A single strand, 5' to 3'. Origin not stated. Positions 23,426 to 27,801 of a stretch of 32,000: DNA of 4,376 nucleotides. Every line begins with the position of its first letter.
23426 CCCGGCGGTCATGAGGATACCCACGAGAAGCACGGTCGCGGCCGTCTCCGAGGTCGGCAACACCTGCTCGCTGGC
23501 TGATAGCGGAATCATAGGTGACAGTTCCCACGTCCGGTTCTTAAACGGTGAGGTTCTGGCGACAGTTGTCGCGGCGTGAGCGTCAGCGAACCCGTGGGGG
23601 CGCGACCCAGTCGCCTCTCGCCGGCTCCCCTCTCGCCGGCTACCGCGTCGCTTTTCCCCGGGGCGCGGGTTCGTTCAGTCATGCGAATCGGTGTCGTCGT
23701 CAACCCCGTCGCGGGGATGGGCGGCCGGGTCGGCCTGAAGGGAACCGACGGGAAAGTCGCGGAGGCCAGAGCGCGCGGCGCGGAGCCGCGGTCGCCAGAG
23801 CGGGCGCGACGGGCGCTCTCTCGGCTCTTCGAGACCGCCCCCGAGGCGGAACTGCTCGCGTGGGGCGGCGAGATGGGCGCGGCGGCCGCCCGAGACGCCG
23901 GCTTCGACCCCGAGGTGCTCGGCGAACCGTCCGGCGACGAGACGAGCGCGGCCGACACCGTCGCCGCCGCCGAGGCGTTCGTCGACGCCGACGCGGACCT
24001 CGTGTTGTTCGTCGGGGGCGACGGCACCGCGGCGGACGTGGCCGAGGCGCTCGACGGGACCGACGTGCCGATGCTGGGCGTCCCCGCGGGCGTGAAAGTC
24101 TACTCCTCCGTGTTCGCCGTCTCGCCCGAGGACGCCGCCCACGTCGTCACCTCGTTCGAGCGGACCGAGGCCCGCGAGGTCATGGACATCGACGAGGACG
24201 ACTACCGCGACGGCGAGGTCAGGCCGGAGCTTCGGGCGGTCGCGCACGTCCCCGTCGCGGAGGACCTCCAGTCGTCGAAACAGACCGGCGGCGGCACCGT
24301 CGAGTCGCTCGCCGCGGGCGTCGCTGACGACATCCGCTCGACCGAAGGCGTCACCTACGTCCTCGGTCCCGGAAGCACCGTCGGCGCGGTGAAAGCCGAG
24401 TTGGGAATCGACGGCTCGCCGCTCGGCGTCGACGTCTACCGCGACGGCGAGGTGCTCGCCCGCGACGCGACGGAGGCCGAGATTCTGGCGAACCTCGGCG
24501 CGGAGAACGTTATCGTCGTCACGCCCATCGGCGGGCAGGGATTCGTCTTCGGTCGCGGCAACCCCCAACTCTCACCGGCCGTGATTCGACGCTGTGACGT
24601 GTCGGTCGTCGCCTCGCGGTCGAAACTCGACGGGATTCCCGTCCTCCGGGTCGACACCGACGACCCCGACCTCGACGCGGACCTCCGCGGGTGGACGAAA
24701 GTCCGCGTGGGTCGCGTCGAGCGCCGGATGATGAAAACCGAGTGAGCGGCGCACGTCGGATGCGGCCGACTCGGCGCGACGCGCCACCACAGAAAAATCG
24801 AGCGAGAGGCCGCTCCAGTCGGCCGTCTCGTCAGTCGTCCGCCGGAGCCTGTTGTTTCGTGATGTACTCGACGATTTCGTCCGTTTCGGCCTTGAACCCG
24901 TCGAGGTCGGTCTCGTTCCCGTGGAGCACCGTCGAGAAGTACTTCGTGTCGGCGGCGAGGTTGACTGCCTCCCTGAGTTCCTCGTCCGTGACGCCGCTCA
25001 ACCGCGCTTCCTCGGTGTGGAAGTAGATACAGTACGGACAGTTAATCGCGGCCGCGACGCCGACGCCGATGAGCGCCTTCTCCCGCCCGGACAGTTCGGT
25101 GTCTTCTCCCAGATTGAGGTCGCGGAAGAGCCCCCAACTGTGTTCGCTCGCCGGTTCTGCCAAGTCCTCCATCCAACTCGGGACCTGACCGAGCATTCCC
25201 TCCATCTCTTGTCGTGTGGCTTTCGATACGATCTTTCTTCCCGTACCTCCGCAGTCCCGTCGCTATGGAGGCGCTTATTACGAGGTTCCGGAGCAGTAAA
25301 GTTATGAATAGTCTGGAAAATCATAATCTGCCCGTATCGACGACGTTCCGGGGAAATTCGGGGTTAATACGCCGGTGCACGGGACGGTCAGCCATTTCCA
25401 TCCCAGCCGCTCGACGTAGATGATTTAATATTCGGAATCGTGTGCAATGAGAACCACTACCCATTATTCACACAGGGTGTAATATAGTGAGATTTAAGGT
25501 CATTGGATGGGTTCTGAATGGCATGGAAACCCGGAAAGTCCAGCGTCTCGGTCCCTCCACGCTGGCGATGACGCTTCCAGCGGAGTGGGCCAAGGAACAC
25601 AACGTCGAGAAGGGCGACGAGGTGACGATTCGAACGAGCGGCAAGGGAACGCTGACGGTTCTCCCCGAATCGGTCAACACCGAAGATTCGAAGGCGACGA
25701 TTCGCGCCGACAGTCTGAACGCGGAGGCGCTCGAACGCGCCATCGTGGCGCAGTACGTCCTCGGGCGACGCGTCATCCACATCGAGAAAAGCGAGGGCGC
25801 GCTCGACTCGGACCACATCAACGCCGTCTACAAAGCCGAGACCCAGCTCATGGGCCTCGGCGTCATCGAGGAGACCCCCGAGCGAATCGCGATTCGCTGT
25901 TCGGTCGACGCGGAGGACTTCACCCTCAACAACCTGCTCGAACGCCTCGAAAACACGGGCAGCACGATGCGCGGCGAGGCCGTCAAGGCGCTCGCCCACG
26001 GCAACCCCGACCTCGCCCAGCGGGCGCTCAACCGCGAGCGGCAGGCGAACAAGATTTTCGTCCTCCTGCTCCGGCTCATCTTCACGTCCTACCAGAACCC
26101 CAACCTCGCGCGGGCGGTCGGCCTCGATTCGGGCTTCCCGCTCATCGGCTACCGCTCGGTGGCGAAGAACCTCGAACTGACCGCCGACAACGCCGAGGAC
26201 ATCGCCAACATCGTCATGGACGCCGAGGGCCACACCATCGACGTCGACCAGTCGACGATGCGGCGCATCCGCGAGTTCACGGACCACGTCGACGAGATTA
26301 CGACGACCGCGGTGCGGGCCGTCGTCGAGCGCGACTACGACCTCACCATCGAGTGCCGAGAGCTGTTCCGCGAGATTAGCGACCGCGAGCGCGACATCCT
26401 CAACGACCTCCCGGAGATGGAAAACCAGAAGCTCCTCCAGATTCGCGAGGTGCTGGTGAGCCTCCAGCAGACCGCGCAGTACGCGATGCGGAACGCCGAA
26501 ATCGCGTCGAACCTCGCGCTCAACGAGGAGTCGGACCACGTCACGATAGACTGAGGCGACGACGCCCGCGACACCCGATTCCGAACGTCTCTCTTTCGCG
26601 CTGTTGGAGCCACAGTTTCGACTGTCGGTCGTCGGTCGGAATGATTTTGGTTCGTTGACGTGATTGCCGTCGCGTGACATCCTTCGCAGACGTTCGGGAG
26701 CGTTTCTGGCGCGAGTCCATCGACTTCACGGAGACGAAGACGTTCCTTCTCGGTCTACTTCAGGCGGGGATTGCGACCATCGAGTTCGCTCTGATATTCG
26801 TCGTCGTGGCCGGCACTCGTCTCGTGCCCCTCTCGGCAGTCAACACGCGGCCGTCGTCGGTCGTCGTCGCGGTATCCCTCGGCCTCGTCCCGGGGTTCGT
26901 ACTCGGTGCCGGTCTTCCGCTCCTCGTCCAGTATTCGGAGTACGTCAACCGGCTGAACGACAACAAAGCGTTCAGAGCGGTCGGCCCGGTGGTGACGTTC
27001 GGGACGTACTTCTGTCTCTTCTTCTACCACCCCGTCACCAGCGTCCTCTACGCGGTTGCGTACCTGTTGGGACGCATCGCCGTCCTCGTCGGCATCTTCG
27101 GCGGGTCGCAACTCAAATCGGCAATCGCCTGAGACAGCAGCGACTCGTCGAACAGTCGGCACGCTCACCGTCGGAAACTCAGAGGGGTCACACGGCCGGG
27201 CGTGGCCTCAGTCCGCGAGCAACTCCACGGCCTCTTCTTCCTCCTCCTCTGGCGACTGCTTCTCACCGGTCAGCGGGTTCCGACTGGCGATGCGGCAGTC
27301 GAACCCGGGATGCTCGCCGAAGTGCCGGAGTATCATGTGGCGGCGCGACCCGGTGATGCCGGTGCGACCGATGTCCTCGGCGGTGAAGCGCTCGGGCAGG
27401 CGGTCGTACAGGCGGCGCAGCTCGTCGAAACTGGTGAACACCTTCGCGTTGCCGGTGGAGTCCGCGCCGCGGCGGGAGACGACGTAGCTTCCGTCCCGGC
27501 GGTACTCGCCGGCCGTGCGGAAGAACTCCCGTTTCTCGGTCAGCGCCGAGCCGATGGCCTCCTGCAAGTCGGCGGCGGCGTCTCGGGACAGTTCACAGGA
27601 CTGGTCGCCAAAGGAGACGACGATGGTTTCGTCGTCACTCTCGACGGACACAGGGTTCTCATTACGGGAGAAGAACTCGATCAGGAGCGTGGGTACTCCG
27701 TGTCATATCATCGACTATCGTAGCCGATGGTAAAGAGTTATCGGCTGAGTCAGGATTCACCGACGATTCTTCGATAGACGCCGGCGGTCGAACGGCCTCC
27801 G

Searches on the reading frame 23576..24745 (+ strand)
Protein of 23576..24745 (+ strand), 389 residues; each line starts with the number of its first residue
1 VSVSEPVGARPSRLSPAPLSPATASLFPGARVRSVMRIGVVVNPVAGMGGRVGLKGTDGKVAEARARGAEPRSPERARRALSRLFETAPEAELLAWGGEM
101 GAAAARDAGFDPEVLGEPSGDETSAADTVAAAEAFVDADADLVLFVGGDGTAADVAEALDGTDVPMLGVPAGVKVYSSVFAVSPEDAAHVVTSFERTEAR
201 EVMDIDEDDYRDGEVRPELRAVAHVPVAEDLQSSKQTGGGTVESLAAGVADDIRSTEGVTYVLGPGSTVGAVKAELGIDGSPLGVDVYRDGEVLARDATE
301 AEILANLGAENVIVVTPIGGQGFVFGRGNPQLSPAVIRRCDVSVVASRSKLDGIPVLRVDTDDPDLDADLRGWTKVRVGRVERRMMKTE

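Call 39: search_protein_families(library=pfam, proteins=[window:23576-24745:+], max_evalue=0.001)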
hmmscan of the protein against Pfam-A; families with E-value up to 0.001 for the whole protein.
window:23576-24745:+ (389 aa): 3 families
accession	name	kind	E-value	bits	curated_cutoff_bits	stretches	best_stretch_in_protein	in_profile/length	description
PF01513.26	NAD_kinase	-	2.3e-21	76.9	25.5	1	38-195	1-126/130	ATP-NAD kinase N-terminal domain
PF20143.4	NAD_kinase_C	-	1.4e-18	67.3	23.7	1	257-387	2-125/126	ATP-NAD kinase C-terminal domain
PF00781.29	DAGK_cat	-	2.3e-06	27.7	23.6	1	124-173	40-91/125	Diacylglycerol kinase catalytic domain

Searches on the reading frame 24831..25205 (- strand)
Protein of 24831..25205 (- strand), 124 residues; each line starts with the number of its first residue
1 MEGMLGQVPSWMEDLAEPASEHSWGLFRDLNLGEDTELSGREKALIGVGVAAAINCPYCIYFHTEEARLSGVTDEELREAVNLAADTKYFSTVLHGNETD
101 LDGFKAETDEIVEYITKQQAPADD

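Call 76: search_protein_families(library=pfam, proteins=[window:24831-25205:-], max_evalue=0.001)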
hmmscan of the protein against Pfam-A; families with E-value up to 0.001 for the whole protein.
window:24831-25205:- (124 aa): 1 family
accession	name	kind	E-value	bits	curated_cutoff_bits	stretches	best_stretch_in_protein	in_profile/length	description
PF02627.25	CMD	-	3.3e-13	49.9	23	1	27-95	15-77/84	Carboxymuconolactone decarboxylase family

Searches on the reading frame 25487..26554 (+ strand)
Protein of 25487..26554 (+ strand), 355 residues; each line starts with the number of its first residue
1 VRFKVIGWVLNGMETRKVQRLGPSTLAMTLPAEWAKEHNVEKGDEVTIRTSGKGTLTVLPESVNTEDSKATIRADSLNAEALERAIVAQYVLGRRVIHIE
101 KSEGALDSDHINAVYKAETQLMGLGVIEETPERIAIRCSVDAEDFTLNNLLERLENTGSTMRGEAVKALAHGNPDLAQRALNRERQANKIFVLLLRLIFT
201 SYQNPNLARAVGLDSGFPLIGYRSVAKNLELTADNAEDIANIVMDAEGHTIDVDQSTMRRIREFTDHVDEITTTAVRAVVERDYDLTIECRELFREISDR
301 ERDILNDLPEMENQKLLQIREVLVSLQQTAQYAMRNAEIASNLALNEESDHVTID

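Call 39: search_protein_families(library=pfam, proteins=[window:25487-26554:+], max_evalue=0.001)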
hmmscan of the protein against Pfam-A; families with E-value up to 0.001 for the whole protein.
window:25487-26554:+ (355 aa): 2 families
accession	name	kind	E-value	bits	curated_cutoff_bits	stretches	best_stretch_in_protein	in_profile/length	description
PF01895.24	PhoU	-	3.3e-13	50.3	23.5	1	152-243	2-89/89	PhoU domain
PF04014.23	MazE_antitoxin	-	8.6e-11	42.1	24.7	1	19-62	1-44/48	Antidote-toxin recognition MazE, bacterial antitoxin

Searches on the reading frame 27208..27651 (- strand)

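Call 39: search_protein_families(library=pfam, proteins=[window:27208-27651:-], max_evalue=0.001)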
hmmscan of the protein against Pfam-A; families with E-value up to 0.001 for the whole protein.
window:27208-27651:- (147 aa): 1 family
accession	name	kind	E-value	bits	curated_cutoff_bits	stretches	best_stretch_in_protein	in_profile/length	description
PF24372.1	DUF7528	-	5.2e-55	184.8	27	1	21-131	1-111/111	Family of unknown function (DUF7528)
